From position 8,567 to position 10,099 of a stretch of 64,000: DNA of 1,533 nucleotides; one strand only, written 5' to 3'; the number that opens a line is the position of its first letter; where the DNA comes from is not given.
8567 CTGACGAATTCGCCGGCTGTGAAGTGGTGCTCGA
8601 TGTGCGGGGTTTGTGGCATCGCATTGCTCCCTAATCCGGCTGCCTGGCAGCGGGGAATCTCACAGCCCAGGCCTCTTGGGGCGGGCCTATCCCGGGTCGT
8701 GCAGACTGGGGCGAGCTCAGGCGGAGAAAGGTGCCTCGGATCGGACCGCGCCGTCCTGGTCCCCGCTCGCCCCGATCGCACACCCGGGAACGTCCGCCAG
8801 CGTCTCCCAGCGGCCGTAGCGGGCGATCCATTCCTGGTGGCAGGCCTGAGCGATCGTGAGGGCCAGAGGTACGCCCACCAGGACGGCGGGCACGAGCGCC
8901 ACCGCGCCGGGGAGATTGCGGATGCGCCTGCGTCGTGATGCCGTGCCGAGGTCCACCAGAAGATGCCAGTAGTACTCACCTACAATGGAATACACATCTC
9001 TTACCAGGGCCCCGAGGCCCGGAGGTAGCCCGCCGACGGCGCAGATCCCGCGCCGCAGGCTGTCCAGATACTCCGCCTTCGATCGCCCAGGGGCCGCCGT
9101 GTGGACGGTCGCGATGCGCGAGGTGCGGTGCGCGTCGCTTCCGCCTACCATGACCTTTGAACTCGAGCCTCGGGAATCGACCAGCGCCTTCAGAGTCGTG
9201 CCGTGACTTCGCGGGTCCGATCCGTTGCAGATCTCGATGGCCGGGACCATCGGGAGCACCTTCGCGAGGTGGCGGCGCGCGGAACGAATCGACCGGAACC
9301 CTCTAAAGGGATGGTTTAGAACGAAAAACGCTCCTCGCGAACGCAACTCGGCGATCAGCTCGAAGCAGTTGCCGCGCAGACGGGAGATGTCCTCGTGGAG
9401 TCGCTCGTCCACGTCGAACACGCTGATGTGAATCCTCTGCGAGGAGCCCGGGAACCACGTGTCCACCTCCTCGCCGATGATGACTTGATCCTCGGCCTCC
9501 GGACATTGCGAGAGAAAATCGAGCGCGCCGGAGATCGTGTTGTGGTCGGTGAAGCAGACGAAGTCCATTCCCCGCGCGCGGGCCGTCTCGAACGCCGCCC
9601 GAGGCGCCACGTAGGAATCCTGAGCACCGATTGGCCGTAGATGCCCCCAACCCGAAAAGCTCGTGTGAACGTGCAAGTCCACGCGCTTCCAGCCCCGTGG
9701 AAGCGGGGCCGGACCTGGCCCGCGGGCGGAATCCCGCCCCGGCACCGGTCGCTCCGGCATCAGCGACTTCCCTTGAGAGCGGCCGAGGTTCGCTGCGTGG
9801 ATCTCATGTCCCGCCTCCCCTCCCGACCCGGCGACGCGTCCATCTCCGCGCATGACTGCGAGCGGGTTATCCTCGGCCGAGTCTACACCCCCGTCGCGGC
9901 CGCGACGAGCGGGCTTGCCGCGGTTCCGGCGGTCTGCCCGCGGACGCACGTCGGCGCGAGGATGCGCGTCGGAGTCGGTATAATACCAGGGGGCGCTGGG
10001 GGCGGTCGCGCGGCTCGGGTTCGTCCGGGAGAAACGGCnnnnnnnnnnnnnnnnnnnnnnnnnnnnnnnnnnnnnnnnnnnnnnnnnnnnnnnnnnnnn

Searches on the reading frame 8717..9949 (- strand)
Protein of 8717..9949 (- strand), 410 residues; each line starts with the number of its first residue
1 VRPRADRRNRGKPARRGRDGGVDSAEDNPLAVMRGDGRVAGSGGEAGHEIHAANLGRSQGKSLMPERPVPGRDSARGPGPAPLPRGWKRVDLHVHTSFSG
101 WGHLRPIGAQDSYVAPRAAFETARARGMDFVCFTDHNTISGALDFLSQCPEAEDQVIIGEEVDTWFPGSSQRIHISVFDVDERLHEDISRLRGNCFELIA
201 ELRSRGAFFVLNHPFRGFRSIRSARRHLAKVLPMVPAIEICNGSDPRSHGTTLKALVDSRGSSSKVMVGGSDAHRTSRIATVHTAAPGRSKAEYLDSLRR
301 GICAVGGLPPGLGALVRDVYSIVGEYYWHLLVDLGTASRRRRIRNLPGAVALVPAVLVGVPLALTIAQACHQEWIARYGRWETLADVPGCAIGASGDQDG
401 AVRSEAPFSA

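Call 15: search_protein_families(library=pfam, proteins=[window:8717-9949:-], max_evalue=0.00001)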
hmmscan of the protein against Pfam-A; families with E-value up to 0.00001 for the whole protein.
window:8717-9949:- (410 aa): 1 family
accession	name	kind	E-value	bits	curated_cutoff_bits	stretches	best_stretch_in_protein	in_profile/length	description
PF02811.25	PHP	-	7.2e-10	39.9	26.4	1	91-164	1-65/164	PHP domain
